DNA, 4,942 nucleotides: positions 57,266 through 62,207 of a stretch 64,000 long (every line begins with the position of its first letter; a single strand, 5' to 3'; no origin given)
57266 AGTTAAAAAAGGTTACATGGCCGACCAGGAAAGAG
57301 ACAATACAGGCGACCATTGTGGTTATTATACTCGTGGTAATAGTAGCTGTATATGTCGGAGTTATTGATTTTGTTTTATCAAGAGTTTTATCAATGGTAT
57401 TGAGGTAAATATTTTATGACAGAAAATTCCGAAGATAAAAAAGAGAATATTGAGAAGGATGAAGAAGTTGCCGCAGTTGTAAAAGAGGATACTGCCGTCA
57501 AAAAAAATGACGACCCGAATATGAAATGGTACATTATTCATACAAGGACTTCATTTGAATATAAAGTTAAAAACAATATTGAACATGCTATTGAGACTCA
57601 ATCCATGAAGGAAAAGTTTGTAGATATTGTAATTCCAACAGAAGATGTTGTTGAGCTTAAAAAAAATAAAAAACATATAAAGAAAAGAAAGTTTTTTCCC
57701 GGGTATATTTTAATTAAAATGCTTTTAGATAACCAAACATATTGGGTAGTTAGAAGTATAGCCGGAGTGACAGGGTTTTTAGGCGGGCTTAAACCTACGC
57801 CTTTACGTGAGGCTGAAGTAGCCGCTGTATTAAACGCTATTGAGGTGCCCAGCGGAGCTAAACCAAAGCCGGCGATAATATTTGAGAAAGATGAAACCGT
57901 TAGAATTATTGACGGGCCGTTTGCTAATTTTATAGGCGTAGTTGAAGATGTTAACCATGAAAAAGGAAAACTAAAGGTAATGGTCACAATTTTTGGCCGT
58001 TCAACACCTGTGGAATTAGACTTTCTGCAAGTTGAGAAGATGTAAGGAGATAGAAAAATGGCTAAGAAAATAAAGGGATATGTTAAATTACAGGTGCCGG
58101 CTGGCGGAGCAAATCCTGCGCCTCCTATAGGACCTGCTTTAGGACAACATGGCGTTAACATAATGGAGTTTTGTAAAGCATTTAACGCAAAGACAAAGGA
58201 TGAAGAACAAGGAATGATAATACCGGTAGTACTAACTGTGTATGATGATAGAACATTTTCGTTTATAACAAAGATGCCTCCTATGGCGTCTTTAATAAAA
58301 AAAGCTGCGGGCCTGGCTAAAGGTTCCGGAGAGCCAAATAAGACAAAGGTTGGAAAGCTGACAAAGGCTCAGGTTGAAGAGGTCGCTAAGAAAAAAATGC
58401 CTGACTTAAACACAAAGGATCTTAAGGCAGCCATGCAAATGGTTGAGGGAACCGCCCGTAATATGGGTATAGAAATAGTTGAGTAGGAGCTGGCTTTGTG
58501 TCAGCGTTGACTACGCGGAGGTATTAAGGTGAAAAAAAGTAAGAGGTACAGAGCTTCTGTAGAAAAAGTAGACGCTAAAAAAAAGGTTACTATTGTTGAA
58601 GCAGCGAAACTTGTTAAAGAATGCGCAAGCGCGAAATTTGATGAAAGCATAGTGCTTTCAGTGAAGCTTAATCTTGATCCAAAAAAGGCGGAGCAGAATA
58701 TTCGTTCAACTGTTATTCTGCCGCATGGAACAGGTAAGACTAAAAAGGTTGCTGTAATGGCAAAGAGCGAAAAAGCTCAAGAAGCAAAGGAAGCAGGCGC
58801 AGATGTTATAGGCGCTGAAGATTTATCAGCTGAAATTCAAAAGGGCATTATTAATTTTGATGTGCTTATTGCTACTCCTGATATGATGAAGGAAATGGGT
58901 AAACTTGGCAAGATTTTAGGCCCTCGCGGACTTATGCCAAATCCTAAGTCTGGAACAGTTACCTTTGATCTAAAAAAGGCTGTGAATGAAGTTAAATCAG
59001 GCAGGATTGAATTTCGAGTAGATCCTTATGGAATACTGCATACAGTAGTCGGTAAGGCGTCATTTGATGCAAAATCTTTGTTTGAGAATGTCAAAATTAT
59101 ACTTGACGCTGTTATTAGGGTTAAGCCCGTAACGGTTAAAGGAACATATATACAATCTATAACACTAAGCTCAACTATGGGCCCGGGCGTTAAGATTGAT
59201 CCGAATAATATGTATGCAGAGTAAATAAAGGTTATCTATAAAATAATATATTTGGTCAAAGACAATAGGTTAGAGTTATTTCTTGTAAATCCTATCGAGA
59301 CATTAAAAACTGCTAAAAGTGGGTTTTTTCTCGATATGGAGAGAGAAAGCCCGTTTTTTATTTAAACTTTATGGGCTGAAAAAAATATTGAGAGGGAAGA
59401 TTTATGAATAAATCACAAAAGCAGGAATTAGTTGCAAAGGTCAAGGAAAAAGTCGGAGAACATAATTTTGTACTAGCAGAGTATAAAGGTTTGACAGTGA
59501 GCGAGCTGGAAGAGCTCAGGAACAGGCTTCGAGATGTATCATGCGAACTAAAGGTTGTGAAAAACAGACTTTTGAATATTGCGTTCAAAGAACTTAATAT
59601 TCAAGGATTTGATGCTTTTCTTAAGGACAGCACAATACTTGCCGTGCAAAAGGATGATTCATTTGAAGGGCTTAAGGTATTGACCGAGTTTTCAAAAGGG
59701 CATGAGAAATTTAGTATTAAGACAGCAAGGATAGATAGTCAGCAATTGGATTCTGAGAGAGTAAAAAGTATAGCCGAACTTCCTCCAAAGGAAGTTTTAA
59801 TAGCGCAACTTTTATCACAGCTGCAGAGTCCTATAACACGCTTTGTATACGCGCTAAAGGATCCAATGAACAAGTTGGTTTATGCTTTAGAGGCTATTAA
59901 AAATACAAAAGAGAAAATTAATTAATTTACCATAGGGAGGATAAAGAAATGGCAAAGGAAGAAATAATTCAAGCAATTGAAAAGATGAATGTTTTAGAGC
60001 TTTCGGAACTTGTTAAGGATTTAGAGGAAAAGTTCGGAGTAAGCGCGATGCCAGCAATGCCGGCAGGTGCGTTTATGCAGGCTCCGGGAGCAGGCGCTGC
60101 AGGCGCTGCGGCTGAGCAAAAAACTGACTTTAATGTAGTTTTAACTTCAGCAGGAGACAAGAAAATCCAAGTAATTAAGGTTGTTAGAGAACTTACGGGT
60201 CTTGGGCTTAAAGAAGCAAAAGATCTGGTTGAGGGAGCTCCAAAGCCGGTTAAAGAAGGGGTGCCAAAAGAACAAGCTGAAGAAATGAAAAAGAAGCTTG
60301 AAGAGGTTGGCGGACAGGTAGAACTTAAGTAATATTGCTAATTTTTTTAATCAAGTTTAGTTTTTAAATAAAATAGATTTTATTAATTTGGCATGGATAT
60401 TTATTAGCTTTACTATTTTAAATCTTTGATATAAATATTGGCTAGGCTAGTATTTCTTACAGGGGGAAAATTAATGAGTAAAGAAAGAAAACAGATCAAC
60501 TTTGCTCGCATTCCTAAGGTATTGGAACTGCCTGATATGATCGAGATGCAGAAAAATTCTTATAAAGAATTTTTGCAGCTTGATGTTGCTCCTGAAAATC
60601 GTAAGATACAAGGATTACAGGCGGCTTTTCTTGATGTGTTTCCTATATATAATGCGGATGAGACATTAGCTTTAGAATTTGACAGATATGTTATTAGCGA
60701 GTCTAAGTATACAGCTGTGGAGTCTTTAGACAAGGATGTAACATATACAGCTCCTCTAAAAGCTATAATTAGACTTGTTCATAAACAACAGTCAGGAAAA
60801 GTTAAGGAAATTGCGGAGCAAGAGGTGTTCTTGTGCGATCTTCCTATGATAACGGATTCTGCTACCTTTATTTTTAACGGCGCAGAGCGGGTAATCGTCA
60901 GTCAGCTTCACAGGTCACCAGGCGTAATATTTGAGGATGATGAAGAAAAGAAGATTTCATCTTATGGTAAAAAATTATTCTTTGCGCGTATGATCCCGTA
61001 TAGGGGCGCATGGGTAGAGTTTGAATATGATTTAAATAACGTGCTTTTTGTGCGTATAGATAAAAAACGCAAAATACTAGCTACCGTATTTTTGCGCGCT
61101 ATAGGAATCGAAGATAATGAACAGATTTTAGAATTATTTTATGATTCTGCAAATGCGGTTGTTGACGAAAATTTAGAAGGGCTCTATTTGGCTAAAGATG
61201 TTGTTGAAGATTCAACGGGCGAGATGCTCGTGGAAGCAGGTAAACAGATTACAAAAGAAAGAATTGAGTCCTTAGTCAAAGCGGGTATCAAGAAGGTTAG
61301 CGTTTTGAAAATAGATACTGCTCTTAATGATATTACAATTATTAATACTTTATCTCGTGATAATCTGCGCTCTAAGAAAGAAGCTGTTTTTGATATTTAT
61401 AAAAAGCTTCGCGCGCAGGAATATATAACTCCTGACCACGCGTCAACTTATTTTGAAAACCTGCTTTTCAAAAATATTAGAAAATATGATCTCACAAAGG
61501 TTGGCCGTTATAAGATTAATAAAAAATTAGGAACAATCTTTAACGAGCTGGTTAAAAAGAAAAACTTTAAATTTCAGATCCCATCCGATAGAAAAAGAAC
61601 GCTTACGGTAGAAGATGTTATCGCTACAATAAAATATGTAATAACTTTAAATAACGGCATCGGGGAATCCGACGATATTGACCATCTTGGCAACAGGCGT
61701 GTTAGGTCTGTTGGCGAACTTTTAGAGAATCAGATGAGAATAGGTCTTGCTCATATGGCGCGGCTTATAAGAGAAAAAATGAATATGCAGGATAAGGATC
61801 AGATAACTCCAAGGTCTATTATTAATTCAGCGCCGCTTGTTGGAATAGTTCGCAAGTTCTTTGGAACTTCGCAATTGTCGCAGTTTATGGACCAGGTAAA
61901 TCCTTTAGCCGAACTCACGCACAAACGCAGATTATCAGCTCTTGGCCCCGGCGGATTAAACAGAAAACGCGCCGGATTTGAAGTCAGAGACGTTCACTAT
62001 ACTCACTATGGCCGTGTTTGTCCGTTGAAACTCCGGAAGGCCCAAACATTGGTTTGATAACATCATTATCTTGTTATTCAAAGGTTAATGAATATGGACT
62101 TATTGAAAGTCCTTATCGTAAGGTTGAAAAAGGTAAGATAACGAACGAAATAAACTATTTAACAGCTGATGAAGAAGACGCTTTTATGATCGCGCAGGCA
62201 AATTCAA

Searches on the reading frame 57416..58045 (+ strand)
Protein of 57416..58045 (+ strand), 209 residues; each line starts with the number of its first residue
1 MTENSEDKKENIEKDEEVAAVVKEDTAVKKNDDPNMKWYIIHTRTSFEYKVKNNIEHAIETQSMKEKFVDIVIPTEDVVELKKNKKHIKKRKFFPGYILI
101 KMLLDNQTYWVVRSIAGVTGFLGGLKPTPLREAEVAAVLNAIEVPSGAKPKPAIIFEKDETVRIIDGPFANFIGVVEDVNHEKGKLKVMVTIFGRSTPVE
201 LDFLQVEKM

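Call 10: search_protein_families(library=pfam, proteins=[window:57416-58045:+])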
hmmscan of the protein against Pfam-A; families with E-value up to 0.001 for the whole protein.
window:57416-58045:+ (209 aa): 2 families
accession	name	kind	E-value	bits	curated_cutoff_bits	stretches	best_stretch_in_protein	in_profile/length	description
PF02357.24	NusG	-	4.9e-25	88.3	22.2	1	36-137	1-91/93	Transcription termination factor nusG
PF00467.35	KOW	-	1.6e-07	31.3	22.3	1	158-191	1-30/32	KOW motif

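Call 22: find_related_loci(query=window:57416-58045:+, collection=genome_contigs, flank=10000)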
Query window:57416-58045:+ (209 aa) in genome_contigs; peptide patterns used: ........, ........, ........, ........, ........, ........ (x = any residue, [..] = any of these).
599 stretches matched a pattern (row limit reached: there are more); 460 encode a relative of the query (tblastn E <= 1e-3); the best 80 are kept; 80 distinct loci.
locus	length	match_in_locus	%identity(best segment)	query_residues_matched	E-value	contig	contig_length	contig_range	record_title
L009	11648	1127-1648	54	36-209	6e-59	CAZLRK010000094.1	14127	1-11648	MAG TPA_asm: uncultured Desulfobacterales bacterium isolate SRP077602_co2_250 genome assembly, contig: NODE_6472_length_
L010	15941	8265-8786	54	36-209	1e-58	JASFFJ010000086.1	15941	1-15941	MAG: Desulfobacterales bacterium isolate D0606S02metaG_Bin_280 D0606S02metaG_FD_scaffold_517_c1, whole genome shotgun se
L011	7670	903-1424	54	36-209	3e-58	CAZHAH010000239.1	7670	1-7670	MAG TPA_asm: uncultured Desulfobacteraceae bacterium isolate SRP167671_co2_229 genome assembly, contig: NODE_11584_lengt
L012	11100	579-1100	53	36-209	2e-57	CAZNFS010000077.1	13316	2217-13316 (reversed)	MAG TPA_asm: uncultured Desulfobacteraceae bacterium isolate SRP200020_co3_340 genome assembly, contig: NODE_6577_length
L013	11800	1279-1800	53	36-209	1e-57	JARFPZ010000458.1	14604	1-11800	MAG: Desulfosarcina sp. isolate MAG_Ve_Sed_11 k141_1287524, whole genome shotgun sequence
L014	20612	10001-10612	46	6-209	1e-56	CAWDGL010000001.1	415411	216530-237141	MAG: uncultured Acidobacteriaceae bacterium isolate MFD00964.bin.1.43 genome assembly, contig: contig_120382, whole geno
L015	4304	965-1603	48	7-209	1e-56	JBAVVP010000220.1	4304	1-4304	MAG: Terriglobales bacterium isolate MFD02889_ilm_asm_bin16 k127_259395, whole genome shotgun sequence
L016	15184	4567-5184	47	13-209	2e-56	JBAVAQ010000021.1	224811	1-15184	MAG: Terriglobales bacterium isolate MFD09235_ilm_asm_bin5 k127_421126, whole genome shotgun sequence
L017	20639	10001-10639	48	7-209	2e-56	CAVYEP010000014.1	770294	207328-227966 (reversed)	MAG: uncultured Acidobacteriaceae bacterium isolate MFD00991.bin.2.15 genome assembly, contig: contig_7371, whole genome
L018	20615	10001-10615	48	6-209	3e-56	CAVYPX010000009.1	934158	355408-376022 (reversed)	MAG: uncultured Acidobacteriota bacterium isolate MFD09222.bin.1.118 genome assembly, contig: contig_18796, whole genome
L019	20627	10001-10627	45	1-209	3e-56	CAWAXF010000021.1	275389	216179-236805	MAG: uncultured Acidobacteriota bacterium isolate MFD08416.bin.1.86 genome assembly, contig: contig_3780, whole genome s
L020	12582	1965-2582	48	6-209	5e-56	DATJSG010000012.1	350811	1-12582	MAG TPA_asm: Terriglobales bacterium isolate SMAG_U14987 k141_590542, whole genome shotgun sequence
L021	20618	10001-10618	47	13-209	3e-56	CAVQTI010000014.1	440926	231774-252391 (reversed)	MAG: uncultured Acidobacteriota bacterium isolate MFD00125.bin.1.39 genome assembly, contig: contig_5781, whole genome s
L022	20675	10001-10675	46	2-209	3e-56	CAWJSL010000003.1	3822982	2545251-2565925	MAG: uncultured Acidobacteriaceae bacterium isolate MFD01231.bin.1.45 genome assembly, contig: contig_9140, whole genome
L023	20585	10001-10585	48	15-209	5e-56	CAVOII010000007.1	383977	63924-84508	MAG: uncultured Acidobacteriota bacterium isolate MFD10071.bin.1.120 genome assembly, contig: contig_32525, whole genome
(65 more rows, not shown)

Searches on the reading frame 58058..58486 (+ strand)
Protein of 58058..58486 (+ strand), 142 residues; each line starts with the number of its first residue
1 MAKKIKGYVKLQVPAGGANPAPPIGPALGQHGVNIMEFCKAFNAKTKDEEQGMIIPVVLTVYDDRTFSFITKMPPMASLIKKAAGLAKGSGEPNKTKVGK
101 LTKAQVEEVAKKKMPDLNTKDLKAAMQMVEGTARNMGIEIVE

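Call 10: search_protein_families(library=pfam, proteins=[window:58058-58486:+])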
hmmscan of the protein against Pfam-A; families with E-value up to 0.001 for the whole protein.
window:58058-58486:+ (142 aa): 2 families
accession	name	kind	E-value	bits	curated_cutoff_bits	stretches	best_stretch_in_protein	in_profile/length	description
PF03946.19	Ribosomal_L11_N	-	8.4e-31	106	32.9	1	9-67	1-58/58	Ribosomal protein L11, N-terminal domain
PF00298.24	Ribosomal_L11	-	1.4e-28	99.6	21.4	1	72-140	1-69/69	Ribosomal protein L11, RNA binding domain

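Call 80: find_encoding_contigs(protein=window:58058-58486:+, flank=10000, max_places=10)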
Protein window:58058-58486:+ (142 aa): no gene with exactly this product is on record in the collection.

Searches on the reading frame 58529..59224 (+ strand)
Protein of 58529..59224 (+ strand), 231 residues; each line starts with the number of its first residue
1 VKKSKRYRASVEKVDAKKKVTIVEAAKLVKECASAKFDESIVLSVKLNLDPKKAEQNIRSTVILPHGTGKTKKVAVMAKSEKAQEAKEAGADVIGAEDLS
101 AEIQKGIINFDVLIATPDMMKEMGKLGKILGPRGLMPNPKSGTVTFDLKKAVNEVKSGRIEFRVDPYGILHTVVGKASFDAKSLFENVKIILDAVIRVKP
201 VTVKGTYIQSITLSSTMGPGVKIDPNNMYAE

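Call 10: search_protein_families(library=pfam, proteins=[window:58529-59224:+])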
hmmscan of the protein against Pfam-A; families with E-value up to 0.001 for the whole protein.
window:58529-59224:+ (231 aa): 1 family
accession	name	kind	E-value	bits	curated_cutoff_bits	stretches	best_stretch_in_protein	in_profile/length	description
PF00687.26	Ribosomal_L1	-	7.9e-68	228.4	32.2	1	29-219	1-198/198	Ribosomal protein L1p/L10e family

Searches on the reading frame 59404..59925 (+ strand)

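Call 69: search_protein_families(library=pfam, proteins=[window:59404-59925:+], max_evalue=0.001)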
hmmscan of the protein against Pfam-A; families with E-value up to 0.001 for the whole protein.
window:59404-59925:+ (173 aa): 1 family
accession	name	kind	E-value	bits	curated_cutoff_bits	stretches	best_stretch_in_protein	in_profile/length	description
PF00466.25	Ribosomal_L10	-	8.1e-23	80.8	22.8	1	1-98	1-100/100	Ribosomal protein L10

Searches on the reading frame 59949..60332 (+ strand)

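Call 69: search_protein_families(library=pfam, proteins=[window:59949-60332:+], max_evalue=0.001)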
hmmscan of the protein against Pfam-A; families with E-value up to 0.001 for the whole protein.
window:59949-60332:+ (127 aa): 2 families
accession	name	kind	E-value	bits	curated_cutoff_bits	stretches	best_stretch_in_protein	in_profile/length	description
PF00542.24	Ribosomal_L12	-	1.1e-32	112.6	25.9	1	61-127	1-67/67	Ribosomal protein L7/L12 C-terminal domain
PF16320.10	Ribosomal_L12_N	-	1.6e-17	63.4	25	1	3-53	2-47/48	Ribosomal protein L7/L12 dimerisation domain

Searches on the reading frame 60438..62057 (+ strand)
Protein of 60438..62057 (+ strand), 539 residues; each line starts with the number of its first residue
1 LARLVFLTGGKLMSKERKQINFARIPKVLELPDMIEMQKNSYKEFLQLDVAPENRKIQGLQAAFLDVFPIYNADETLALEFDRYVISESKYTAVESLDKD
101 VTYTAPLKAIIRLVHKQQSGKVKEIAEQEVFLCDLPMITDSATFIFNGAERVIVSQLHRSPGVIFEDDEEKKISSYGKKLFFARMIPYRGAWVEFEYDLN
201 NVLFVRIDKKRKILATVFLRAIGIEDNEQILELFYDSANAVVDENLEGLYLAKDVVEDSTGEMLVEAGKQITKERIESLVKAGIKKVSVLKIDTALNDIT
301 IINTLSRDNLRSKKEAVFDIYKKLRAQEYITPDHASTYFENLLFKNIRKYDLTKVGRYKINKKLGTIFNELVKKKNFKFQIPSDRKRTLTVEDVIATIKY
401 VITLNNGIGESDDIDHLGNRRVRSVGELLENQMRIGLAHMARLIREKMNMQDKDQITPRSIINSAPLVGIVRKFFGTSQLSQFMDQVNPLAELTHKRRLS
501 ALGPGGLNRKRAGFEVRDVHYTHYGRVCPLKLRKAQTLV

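Call 69: search_protein_families(library=pfam, proteins=[window:60438-62057:+], max_evalue=0.001)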
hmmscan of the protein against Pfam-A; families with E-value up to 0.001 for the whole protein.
window:60438-62057:+ (539 aa): 3 families
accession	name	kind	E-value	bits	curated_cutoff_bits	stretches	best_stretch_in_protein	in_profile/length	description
PF04561.19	RNA_pol_Rpb2_2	-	5.3e-25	88.6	21.7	2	292-423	78-190/190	RNA polymerase Rpb2, domain 2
PF04565.21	RNA_pol_Rpb2_3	-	1.3e-16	60.9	21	1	482-530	1-48/68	RNA polymerase Rpb2, domain 3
PF04563.20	RNA_pol_Rpb2_1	-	2.2e-16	60.4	28.2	1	35-466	3-200/203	RNA polymerase beta subunit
